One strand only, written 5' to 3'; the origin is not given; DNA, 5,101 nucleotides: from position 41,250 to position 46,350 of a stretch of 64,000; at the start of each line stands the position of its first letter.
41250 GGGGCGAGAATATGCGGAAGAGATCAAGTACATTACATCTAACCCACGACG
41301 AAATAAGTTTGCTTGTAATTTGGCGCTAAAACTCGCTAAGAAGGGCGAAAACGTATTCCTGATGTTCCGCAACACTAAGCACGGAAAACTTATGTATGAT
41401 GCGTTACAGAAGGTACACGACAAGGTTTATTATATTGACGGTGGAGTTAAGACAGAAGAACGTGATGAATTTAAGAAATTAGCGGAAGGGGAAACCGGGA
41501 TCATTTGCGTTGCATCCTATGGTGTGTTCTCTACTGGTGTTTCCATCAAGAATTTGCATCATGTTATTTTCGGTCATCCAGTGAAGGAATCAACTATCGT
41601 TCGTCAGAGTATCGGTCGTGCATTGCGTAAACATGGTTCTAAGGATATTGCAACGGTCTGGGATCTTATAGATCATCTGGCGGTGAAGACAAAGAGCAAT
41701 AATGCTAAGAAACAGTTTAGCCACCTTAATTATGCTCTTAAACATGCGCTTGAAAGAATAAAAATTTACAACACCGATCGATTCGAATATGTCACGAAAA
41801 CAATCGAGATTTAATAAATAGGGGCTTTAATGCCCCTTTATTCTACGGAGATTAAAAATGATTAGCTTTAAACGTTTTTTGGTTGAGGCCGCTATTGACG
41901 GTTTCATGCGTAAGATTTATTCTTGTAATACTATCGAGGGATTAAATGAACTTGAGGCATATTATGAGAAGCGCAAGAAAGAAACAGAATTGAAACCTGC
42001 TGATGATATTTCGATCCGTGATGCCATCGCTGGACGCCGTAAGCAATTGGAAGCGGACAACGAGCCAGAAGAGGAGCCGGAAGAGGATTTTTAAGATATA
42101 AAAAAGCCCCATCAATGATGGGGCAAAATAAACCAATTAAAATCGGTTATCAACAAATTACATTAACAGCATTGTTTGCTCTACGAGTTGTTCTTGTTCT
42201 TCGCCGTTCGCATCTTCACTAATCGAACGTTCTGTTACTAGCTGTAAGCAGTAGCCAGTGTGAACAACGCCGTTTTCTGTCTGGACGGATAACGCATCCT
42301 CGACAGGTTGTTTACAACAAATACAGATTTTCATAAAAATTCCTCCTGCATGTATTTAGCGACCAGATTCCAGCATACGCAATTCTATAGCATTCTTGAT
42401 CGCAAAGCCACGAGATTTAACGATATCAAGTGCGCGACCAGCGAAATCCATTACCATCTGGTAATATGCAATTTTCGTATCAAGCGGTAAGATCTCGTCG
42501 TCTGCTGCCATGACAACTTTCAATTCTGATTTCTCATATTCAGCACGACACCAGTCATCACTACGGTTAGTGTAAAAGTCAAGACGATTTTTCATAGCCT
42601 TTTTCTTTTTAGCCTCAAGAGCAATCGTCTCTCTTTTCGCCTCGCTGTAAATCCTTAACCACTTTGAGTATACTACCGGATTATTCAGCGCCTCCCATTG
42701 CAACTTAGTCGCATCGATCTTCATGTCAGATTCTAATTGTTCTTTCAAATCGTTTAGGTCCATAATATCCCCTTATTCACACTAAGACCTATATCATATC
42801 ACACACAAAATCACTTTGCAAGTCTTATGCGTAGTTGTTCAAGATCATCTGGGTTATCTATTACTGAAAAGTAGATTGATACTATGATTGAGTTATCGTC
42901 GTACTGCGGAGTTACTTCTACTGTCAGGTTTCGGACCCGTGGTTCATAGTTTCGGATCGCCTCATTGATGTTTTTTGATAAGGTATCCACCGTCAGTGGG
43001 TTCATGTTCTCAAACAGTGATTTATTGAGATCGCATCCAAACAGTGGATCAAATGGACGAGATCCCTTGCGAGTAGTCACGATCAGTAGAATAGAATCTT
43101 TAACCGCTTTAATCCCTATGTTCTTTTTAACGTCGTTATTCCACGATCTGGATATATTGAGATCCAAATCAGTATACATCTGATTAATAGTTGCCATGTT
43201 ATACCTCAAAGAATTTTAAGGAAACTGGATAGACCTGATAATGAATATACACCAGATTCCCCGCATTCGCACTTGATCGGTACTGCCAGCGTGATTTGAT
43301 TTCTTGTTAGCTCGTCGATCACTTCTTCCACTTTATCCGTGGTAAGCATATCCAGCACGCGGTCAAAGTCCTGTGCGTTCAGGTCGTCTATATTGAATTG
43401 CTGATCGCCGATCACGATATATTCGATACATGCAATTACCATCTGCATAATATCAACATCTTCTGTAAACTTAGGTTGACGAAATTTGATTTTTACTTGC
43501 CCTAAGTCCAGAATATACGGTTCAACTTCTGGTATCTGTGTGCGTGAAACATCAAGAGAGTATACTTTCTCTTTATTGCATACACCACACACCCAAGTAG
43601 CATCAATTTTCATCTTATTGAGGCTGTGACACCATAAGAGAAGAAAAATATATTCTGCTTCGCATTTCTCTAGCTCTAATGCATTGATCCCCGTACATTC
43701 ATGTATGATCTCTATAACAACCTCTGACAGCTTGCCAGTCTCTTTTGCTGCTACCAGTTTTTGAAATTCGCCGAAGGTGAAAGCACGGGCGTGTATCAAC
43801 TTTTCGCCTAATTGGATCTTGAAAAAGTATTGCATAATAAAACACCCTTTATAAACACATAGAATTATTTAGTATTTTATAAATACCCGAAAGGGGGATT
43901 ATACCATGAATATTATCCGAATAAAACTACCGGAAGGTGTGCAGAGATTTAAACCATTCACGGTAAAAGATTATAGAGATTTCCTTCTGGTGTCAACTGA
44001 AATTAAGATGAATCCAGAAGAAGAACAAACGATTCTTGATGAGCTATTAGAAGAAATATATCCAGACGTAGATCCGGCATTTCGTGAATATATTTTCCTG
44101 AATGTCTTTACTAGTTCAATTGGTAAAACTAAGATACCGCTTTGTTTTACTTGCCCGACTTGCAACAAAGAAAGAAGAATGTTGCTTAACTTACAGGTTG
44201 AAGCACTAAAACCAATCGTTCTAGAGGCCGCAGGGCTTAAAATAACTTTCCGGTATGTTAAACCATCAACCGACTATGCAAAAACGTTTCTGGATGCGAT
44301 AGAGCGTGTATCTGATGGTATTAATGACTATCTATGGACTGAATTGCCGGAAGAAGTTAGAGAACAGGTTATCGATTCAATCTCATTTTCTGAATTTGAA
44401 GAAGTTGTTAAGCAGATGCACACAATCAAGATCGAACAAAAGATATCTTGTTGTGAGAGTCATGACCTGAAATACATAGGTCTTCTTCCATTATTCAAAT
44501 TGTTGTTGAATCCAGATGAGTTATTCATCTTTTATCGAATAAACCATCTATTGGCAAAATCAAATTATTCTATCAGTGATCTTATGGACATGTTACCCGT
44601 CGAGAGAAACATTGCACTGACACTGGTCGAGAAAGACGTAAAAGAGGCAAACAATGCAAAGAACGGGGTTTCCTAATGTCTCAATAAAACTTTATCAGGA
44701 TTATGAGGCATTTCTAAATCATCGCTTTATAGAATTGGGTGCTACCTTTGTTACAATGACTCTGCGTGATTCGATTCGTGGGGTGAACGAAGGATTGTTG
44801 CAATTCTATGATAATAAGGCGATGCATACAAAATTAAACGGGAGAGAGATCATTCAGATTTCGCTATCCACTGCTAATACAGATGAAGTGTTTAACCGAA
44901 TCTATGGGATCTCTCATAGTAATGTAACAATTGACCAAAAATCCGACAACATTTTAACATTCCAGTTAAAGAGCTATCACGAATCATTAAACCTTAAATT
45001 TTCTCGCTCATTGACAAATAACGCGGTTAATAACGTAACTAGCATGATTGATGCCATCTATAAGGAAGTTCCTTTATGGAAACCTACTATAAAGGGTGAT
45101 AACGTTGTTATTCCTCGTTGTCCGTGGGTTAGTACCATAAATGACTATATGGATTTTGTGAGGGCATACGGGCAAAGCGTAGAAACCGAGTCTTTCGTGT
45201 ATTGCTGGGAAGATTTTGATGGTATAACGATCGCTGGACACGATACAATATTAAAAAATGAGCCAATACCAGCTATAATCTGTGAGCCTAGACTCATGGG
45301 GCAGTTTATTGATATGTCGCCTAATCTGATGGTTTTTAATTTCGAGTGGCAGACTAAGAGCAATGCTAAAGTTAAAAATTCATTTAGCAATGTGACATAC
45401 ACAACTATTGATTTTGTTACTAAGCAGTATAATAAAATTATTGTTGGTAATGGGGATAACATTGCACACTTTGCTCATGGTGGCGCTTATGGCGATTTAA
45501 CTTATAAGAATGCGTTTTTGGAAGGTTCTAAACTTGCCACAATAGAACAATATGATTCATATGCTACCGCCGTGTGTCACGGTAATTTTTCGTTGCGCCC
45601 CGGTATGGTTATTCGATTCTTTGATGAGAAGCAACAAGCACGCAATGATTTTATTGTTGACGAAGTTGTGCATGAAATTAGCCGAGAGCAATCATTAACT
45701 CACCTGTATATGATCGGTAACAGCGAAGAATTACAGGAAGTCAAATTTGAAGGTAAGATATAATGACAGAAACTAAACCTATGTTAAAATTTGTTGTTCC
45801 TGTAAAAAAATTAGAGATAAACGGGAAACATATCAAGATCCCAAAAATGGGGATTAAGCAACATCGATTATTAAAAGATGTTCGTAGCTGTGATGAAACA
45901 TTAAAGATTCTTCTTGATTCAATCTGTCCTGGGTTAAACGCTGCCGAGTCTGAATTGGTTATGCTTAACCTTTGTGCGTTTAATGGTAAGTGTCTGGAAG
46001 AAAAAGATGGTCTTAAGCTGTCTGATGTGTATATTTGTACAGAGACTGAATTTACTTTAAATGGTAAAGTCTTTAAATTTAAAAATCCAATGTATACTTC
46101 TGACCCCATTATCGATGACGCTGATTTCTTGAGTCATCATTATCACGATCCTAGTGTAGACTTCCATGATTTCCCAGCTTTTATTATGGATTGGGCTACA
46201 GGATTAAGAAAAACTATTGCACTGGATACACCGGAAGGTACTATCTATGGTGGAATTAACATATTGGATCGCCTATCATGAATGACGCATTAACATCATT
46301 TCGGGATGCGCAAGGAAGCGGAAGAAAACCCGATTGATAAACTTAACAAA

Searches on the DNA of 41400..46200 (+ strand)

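Call 39: search_dna_similar(query=window:41400-46200:+, collection=phages, mode=near, max_rows=8)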
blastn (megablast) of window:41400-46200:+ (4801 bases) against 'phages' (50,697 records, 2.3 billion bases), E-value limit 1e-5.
Records with a match: 59; places in all: 61; records where one place covers at least 80% of the query: 57.
Best place of each record, by identity: >=99% 17; 95-99% 38; 60-80% 4.
By first word of the organism name: Escherichia 47; Enterobacteria 5; Shigella 4; Krischvirus 2; Phage 1.
By host as written in the record: Escherichia coli 18; - 10; Escherichia coli str. K-12 substr. MG1655 6; Escherichia coli B 4; Escherichia coli K-12 MG1655 2; Escherichia coli O157:H7 2; Escherichia coli K-12 (F+) 2; Escherichia coli K12 2; and 12 more.
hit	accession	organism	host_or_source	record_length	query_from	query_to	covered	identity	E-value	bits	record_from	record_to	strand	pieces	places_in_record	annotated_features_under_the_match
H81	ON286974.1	Escherichia phage W115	Escherichia coli LF82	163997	2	4801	100%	99.5%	0e+0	8743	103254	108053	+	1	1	baseplate hub subunit (x2) | baseplate hub assembly catalyst | baseplate hub distal subunit | UvsW (x2) | UvsY | and 2 other names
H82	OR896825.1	Escherichia phage Delraymugoa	Escherichia coli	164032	2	4801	100%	99.3%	0e+0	8682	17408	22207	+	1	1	baseplate hub (x3) | baseplate hub distal subunit | DNA helicase (x2) | UvsY-like recombination mediator | baseplate wedge subunit | and 1 other names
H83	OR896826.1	Escherichia phage Aragogtheria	Escherichia coli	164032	2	4801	100%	99.3%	0e+0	8682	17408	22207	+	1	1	baseplate hub (x3) | baseplate hub distal subunit | DNA helicase (x2) | UvsY-like recombination mediator | baseplate wedge subunit | and 1 other names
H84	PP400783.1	Escherichia phage FL37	Escherichia coli str. K-12 substr. ...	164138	2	4801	100%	99.3%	0e+0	8676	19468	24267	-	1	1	rasttk_feature_annotation_tool=annotate_proteins_si milarity; ... | baseplate hub subunit (x3) | baseplate protein | hypothetical protein (x2) | single stranded DNA-binding protein | and 2 other names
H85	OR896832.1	Escherichia phage GoldenSnicker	Escherichia coli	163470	2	4801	100%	99.3%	0e+0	8671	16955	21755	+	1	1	baseplate hub (x3) | baseplate hub distal subunit | DNA helicase (x2) | UvsY-like recombination mediator | baseplate wedge subunit | and 1 other names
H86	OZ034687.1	Escherichia phage vB_Eco_SAP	-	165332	2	4801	100%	99.3%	0e+0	8665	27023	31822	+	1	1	Baseplate hub subunit (x3) | Baseplate | Hypothetical protein | Single stranded DNA binding protein | Baseplate wedge subunit | and 2 other names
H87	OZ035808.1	Krischvirus RB49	-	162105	1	4801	100%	99.2%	0e+0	8656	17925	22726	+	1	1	record has no annotation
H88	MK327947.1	Escherichia phage vB_EcoM_G5211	Escherichia coli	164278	2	4801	100%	99.2%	0e+0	8660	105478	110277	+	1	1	putative baseplate hub subunit | putative baseplate hub assembly protein (x2) | putative baseplate hub distal subunit | putative helicase | recombination, repair and ssDNA binding protein | and 3 other names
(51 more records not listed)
